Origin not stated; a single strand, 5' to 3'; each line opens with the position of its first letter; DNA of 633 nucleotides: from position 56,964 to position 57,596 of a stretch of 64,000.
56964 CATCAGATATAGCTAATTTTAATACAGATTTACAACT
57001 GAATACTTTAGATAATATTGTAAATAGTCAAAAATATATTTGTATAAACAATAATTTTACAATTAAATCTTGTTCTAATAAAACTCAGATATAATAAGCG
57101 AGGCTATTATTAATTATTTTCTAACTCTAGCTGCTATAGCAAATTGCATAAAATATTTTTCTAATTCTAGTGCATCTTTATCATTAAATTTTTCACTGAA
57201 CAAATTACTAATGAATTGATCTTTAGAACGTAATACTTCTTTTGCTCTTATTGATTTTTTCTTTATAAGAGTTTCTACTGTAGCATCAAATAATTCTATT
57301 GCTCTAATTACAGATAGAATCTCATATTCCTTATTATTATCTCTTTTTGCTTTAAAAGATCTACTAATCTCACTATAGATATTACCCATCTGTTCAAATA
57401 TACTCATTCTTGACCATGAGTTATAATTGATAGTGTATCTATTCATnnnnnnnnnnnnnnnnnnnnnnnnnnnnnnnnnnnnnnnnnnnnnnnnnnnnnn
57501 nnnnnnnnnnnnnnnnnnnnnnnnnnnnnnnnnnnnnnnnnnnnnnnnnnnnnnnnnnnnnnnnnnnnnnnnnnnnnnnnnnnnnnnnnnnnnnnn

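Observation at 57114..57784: Overlapping two-gene cassette of small unknown proteins just upstream of the rpoB promoter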

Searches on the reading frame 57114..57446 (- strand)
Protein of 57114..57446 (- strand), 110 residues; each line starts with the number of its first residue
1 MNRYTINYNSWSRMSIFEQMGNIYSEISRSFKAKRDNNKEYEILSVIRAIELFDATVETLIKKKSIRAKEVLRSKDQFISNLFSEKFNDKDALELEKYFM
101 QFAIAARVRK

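Call 3: search_protein_families(library=pfam, proteins=[window:57114-57446:-], max_evalue=1)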
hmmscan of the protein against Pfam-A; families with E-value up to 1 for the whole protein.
window:57114-57446:- (110 aa): 0 families

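Call 4: search_protein_families(library=ncbifam, proteins=[window:57114-57446:-], max_evalue=1)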
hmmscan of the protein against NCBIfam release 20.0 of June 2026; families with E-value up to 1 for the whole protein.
window:57114-57446:- (110 aa): 0 families
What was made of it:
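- No MazG-type Pfam or NCBIfam hit for the window protein (calls 3, 4).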

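Call 5: search_protein_families(library=padloc, proteins=[window:57114-57446:-], max_evalue=1)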
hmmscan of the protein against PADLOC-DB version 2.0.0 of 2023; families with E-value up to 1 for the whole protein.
window:57114-57446:- (110 aa): 0 families
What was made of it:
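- On Type II toxin-antitoxin module: No Pfam or PADLOC hit (calls 3, 5).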

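Call 6: search_solved_structures(query=window:57114-57446:-, max_evalue=10, show_alignments=2)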
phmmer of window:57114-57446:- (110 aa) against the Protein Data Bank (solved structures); distinct sequences matched with E-value up to 10: 1.
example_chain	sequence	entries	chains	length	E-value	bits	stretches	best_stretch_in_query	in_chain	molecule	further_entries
3rfw_A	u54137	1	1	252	0.4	14.5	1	28-90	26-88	Cell-binding factor 2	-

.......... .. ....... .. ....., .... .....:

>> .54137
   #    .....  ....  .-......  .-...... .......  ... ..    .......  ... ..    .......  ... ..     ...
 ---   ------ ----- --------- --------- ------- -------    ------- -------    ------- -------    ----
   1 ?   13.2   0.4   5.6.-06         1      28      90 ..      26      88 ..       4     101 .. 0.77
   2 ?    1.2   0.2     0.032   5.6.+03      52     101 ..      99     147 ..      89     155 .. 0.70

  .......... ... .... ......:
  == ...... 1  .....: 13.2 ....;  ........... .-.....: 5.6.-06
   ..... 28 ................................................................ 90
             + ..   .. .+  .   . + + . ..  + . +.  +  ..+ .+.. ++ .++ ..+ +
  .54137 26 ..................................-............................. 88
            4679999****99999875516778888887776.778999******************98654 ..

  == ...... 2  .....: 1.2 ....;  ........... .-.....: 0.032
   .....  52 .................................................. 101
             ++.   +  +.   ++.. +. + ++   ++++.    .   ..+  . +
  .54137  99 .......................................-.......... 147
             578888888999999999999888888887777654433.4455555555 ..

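Call 8: find_homologous_proteins(query=window:57114-57446:-)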
Query window:57114-57446:- (110 aa): 94 proteins with E <= 0.001 among 95 candidates.
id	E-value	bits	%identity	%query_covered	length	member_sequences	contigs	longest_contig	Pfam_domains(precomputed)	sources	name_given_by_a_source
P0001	1.2e-61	223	100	100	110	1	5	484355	-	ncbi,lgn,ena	-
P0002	3.4e-50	186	81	100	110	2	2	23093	-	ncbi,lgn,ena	-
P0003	1.3e-49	184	80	100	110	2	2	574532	-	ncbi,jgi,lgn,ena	ncbi:MAG: hypothetical protein ACYDAS_01955 [Patescibacteria group bacterium]|jgi:hypothetical prote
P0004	6.0e-41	156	65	100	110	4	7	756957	-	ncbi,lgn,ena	-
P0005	2.6e-39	151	65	100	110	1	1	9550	-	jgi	jgi:hypothetical protein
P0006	3.1e-38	148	65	100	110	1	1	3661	-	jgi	jgi:hypothetical protein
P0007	6.3e-38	147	65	100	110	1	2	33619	-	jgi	jgi:hypothetical protein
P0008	1.9e-36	142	62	98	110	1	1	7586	-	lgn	-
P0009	9.6e-35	137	61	100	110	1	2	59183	-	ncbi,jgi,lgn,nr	ncbi:MAG TPA: hypothetical protein VMR18_00100 [Candidatus Saccharimonadales bacterium]|nr:hypotheti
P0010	1.9e-33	132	68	88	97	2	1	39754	-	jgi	jgi:hypothetical protein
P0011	5.6e-33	131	58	97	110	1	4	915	-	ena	-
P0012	1.4e-29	120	51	100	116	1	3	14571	-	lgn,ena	-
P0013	3.3e-29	119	53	99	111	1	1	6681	-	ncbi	-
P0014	4.0e-29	119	53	100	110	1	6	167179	-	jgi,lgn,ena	jgi:hypothetical protein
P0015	1.2e-28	117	52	100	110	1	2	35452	-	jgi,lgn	jgi:hypothetical protein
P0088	1.5e-19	88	46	96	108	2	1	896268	-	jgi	jgi:hypothetical protein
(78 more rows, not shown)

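Call 12: find_encoding_contigs(protein=P0088, flank=6000, max_places=3)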
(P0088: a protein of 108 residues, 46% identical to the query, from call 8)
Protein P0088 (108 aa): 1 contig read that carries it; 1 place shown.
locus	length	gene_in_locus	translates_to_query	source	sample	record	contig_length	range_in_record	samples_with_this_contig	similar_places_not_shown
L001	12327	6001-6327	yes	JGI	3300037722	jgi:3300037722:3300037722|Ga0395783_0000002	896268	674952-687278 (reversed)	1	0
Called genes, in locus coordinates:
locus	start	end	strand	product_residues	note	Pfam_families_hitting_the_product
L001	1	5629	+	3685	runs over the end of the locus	PF24681:Kelch_KLHDC2_KLHL20_DRC7, PF24981:Beta-prop_ATRN-LZTR1 (weak), PF13415:Beta-prop_FBX42 (weak), PF24681:Kelch_KLHDC2_KLHL20_DRC7 (weak), PF24981:Beta-prop_ATRN-LZTR1, PF13415:Beta-prop_FBX42 (weak), PF13964:Beta-prop_Calicin (weak), PF24681:Kelch_KLHDC2_KLHL20_DRC7, +2 more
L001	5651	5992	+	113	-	PF18924:DUF5674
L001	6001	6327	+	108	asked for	-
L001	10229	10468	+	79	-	-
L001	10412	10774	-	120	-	PF08818:DUF1801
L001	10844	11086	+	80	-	-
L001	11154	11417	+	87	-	-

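Call 23: predict_structure(alignment_id=A1)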
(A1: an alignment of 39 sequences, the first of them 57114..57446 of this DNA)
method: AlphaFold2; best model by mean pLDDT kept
length: 110 residues; sequences in the alignment: 39
mean_pLDDT: 94.1   pTM: 0.86
mean pLDDT of the five models: 94.1, 93.4, 93.2, 93.1, 92.9
residues with pLDDT >= 90: 99; 70-90: 8; 50-70: 2; < 50: 1
segments of 3 or more residues with pLDDT < 50: none
pLDDT, mean of each block of 10 residues (from residue 1): 76 96 97 97 96 97 96 98 95 97 90
secondary structure, 60 per line:
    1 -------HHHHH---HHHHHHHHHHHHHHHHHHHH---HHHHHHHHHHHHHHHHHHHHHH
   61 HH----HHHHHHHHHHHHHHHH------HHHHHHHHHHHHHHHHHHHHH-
elements in order: H8-12 H16-35 H39-62 H67-82 H89-109
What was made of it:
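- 57114..57446 (-): Gene B, 110 aa: a basic (pI 9.62) four-helix-bundle protein from a family with no Pfam, NCBIfam or PADLOC model. Model pLDDT 94 with four long helices (call 23).
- B is a four-helix bundle of the right size (call 23).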

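Call 25: search_solved_structures(query=A1, max_evalue=10, show_alignments=3)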
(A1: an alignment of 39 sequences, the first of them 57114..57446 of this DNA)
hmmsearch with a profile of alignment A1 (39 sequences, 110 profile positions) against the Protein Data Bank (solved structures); distinct sequences matched with E-value up to 10: 1.
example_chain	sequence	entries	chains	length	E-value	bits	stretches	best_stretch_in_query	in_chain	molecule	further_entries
6af0_A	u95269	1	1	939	0.41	14.2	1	19-57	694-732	Ctr9 protein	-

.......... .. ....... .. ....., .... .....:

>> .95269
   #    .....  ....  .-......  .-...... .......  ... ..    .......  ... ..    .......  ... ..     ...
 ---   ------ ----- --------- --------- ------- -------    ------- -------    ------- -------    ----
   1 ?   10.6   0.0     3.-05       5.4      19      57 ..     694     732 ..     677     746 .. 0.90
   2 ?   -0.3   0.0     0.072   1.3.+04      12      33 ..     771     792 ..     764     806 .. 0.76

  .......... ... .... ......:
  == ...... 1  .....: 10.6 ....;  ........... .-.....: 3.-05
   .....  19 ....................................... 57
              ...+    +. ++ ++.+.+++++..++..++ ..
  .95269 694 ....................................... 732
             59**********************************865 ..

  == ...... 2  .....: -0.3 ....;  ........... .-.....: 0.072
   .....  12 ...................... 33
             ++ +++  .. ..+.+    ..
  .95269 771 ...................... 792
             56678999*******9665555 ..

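Call 32: search_protein_families(library=phrogs, proteins=[window:57114-57446:-], max_evalue=1)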
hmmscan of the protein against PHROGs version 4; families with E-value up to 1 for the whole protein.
window:57114-57446:- (110 aa): 3 families
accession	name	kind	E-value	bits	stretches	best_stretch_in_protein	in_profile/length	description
phrog_36298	-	unknown function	0.0044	18.6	1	55-90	29-64/110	-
phrog_33704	-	unknown function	0.04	15.1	1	19-60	31-73/75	-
phrog_14594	-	unknown function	0.077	14.3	1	49-90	33-78/91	-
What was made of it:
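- Tried and rejected: No meaningful hits (calls 4, 5, 32).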

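Call 41: find_encoding_contigs(protein=P0004, flank=5000, max_places=3)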
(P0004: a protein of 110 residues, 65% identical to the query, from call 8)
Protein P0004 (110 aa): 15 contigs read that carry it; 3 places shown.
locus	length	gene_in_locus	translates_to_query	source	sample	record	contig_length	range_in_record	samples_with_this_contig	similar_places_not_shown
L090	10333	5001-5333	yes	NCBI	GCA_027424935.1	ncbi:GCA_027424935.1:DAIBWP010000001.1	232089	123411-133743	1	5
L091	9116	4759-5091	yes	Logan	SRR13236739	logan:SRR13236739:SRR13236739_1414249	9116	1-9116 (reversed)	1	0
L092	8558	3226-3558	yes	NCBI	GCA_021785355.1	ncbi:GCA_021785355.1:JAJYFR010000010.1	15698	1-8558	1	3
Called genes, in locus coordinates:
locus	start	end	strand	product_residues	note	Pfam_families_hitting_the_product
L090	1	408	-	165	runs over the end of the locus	PF00293:NUDIX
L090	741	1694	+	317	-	PF13421:Band_7_1, PF13240:Zn_Ribbon_1 (weak)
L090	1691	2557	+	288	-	PF04280:Tim44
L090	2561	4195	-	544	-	PF02463:SMC_N (faint), PF00005:ABC_tran, PF13304:AAA_21 (faint), PF00005:ABC_tran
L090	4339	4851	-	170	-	PF01936:NYN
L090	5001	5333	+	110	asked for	-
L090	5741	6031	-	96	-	-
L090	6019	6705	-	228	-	PF04203:Sortase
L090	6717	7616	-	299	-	PF11999:Ice_binding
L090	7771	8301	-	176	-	PF08922:DUF1905, PF13376:OmdA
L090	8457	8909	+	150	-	PF08534:Redoxin, PF00578:AhpC-TSA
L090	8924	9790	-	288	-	PF00296:Bac_luciferase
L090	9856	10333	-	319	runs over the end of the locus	PF00296:Bac_luciferase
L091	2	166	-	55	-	?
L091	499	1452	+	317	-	PF13421:Band_7_1, PF13240:Zn_Ribbon_1 (weak)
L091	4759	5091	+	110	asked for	-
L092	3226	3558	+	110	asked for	-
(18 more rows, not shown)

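Call 42: find_encoding_contigs(protein=P0001, flank=5000, max_places=3)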
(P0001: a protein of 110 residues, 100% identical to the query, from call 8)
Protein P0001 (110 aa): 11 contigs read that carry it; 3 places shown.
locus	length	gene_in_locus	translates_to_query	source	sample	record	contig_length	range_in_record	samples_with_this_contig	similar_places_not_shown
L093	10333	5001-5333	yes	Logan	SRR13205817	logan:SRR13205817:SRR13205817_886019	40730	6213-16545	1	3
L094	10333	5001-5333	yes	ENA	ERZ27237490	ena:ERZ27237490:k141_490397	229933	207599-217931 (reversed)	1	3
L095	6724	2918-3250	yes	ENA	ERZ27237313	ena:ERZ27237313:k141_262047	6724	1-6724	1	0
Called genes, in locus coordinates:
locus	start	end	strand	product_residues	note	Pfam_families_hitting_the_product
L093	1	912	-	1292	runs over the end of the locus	PF04997:RNA_pol_Rpb1_1, PF00623:RNA_pol_Rpb1_2, PF04983:RNA_pol_Rpb1_3, PF04998:RNA_pol_Rpb1_5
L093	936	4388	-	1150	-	PF04563:RNA_pol_Rpb2_1, PF04561:RNA_pol_Rpb2_2, PF04565:RNA_pol_Rpb2_3, PF10385:RNA_pol_Rpb2_45, PF00562:RNA_pol_Rpb2_6, PF04560:RNA_pol_Rpb2_7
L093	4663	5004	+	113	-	PF18924:DUF5674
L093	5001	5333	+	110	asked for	-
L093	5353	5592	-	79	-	-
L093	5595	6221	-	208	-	-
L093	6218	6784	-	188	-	PF05137:PilN (faint)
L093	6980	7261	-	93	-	-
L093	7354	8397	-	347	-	PF01926:MMR_HSR1, PF02421:FeoB_N, PF06071:YchF-GTPase_C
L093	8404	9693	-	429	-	PF10996:Beta-Casp (weak)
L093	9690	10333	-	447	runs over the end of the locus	PF01743:PolyA_pol, PF12627:PolyA_pol_RNAbd, PF01966:HD, PF13735:tRNA_NucTran2_2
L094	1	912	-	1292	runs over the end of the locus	PF04997:RNA_pol_Rpb1_1, PF00623:RNA_pol_Rpb1_2, PF04983:RNA_pol_Rpb1_3, PF04998:RNA_pol_Rpb1_5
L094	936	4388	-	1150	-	PF04563:RNA_pol_Rpb2_1, PF04561:RNA_pol_Rpb2_2, PF04565:RNA_pol_Rpb2_3, PF10385:RNA_pol_Rpb2_45, PF00562:RNA_pol_Rpb2_6, PF04560:RNA_pol_Rpb2_7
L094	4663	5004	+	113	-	PF18924:DUF5674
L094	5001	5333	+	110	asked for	-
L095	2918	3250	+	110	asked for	-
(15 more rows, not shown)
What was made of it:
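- Checked: The pair lies between the pil-like genes on the + strand (55663-57094; a faint PilN hit in call 42) and rpoB (58059-61511, +).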

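Call 44: find_related_loci(query=A1, collection=metagenome_contigs, flank=3000)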
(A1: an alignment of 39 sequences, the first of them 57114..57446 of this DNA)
Query A1 (110 aa) in metagenome_contigs; peptide patterns used: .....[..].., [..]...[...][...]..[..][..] (x = any residue, [..] = any of these).
600 stretches matched a pattern (row limit reached: there are more); 505 encode a relative of the query (tblastn E <= 1e-3); the best 80 are kept; 80 distinct loci.
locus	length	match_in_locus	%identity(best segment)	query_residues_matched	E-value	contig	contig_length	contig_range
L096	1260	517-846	55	1-110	4e-40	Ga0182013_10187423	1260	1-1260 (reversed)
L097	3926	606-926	55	1-107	1e-38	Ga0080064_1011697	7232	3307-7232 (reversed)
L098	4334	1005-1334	50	1-110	7e-36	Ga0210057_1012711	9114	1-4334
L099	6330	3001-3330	49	1-110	5e-35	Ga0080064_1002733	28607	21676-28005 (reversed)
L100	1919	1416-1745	53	1-109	3e-34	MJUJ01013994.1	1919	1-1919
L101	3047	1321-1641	49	4-110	8e-33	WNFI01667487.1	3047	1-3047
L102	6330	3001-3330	47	1-110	5e-33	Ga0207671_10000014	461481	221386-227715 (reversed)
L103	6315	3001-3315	49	6-110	8e-33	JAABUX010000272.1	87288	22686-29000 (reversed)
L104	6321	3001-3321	50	1-107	1e-32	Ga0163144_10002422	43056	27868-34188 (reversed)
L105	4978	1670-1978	50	4-108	5e-32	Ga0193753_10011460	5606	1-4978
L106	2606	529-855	51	1-110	3e-32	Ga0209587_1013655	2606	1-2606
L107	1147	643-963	50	4-110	5e-33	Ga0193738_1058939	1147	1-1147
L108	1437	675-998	50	1-110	3e-32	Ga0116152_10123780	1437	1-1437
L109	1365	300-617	50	4-109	7e-32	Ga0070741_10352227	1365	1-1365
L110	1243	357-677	48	4-110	4e-32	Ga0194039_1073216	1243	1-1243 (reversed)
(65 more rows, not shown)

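Call 47: search_protein_representatives(alignment_id=A1)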
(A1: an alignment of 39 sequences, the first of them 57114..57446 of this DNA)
Query: 39 sequences, 110 profile positions. Proteins with E-value up to 0.001 (for the whole library): 991; up to 1e-10: 368; up to 1e-30: 11. The best 150 are listed.
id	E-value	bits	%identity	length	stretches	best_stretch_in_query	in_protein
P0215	2.0e-41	156.9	-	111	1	2-110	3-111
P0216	2.2e-39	150.3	-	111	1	3-109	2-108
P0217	7.5e-38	145.4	-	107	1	1-109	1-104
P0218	5.3e-36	139.4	-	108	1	1-109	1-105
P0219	8.3e-36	138.8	-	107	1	1-110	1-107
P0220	8.7e-36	138.7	-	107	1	4-108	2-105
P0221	2.9e-34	133.8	-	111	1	1-109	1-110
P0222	1.7e-33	131.4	-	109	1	2-110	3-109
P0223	4.8e-33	129.9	-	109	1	1-109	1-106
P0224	7.8e-33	129.2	-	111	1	1-109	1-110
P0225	6.2e-31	123.1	-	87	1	1-82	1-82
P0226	1.3e-30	122.1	-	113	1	3-109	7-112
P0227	9.8e-30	119.2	-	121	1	6-108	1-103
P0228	1.5e-29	118.6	-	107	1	3-109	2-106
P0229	3.9e-28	114.1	-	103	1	1-110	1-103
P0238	2.5e-25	105.1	-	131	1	2-109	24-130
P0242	1.9e-24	102.2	-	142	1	9-109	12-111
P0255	1.0e-21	93.5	-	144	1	4-109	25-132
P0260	1.0e-20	90.2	-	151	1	8-109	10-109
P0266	1.2e-19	86.8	-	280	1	5-105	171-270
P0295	1.6e-17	79.9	-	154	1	8-110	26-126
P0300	4.3e-17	78.6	-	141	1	8-108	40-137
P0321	8.3e-16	74.4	-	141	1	9-108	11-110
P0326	1.0e-15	74.1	-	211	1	17-108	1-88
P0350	3.8e-15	72.3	-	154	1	9-108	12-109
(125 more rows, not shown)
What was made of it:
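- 57114..57446 (-): 94 homologous clusters by word-index search and 991 representative clusters by full HMM search (calls 8, 47).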

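Call 48: search_protein_families(library=pfam, proteins=[P0266, P0326, P0260, P0295, P0350, P0242, P0255, P0300, P0321, P0238], max_evalue=0.01)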
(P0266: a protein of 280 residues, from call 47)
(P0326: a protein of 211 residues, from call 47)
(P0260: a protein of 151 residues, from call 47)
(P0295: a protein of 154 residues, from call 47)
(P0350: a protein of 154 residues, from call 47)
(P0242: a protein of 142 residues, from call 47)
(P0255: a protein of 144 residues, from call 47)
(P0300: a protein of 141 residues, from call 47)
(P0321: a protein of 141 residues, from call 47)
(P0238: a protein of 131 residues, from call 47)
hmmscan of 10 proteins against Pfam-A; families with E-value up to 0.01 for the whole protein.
P0266 (280 aa): 1 family
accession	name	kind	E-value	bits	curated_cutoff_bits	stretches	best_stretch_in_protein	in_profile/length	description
PF02452.23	PemK_toxin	-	1.3e-07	32.2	23.1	1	25-124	2-106/109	PemK-like, MazF-like toxin of type II toxin-antitoxin system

P0326 (211 aa): 1 family
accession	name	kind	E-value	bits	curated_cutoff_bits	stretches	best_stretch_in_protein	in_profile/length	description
PF11225.14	DUF3024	-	1.2e-24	87.1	24.9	1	105-211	8-112/112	Domain of unknown function (DUF3024)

P0260 (151 aa): 0 families

P0295 (154 aa): 0 families

P0350 (154 aa): 0 families

P0242 (142 aa): 0 families

P0255 (144 aa): 0 families

P0300 (141 aa): 0 families

P0321 (141 aa): 0 families

P0238 (131 aa): 0 families
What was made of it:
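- P0266 fuses a PemK/MazF domain to a B domain (call 48).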
